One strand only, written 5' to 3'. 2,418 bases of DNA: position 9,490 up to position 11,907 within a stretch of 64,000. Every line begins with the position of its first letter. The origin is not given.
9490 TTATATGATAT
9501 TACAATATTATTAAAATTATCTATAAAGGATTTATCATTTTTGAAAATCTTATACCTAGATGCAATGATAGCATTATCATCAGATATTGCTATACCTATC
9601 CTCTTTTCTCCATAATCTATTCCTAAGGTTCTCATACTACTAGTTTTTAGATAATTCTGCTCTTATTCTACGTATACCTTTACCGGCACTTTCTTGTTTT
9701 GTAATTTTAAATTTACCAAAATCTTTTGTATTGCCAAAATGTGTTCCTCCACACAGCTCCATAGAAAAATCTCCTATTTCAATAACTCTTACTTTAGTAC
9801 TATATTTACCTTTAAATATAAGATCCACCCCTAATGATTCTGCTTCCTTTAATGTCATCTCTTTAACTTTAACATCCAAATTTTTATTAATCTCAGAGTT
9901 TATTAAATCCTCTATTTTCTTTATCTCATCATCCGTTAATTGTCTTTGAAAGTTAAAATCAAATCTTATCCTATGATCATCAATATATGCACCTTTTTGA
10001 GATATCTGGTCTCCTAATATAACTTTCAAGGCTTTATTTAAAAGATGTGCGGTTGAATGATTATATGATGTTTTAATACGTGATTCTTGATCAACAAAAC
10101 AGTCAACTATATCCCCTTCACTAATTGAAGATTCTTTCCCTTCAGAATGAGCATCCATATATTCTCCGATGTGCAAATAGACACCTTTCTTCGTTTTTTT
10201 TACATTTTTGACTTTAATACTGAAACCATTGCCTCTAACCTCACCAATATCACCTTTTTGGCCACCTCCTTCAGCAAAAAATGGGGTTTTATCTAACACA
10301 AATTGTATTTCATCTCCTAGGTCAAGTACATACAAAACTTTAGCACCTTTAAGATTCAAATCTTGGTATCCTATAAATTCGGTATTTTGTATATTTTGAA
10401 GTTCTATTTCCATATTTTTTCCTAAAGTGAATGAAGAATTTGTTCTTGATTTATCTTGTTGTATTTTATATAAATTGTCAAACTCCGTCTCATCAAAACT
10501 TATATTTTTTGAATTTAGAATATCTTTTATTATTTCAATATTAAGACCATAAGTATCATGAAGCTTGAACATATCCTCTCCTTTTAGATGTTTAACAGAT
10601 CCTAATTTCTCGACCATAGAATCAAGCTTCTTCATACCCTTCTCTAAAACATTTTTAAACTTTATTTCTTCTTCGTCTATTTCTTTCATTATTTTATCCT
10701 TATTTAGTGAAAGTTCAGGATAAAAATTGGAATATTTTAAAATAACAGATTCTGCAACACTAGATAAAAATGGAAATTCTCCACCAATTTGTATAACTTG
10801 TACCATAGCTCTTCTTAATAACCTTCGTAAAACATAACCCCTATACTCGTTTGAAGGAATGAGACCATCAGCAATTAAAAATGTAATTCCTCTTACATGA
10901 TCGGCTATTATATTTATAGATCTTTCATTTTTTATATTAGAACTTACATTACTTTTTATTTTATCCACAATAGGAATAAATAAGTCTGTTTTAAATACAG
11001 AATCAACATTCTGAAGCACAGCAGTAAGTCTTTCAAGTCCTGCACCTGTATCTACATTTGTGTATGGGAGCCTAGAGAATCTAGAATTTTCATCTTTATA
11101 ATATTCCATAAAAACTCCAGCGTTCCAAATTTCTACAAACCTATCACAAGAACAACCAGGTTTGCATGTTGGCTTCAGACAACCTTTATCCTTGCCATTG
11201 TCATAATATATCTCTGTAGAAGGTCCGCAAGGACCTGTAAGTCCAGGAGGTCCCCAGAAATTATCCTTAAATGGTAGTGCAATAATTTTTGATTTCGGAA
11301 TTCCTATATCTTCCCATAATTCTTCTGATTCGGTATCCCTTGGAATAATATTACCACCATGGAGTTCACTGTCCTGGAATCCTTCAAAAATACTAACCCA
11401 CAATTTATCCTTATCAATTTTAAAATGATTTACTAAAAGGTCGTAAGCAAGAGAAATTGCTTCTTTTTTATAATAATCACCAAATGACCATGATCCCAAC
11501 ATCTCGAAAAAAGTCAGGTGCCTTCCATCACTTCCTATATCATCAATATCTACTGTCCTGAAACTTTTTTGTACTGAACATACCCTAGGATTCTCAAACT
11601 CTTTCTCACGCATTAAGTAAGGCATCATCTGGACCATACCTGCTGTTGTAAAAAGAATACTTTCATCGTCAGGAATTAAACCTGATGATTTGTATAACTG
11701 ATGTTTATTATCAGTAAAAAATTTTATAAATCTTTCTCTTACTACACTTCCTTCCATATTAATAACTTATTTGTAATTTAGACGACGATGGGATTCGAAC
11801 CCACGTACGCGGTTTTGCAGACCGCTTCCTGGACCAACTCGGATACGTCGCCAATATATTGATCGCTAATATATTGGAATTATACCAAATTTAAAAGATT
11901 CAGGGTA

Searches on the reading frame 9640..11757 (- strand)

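Call 82: search_protein_families(library=pfam, proteins=[window:9640-11757:-], max_evalue=0.00001)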
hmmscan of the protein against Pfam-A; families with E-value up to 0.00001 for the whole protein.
window:9640-11757:- (705 aa): 2 families
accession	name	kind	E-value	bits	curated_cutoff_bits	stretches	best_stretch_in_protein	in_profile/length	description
PF01411.24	tRNA-synt_2c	-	1.3e-152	509.6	30.3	1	6-558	2-551/552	tRNA synthetases class II (A)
PF07973.19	tRNA_SAD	-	1e-16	61.1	24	1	656-698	1-43/44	Threonyl and Alanyl tRNA synthetase second additional domain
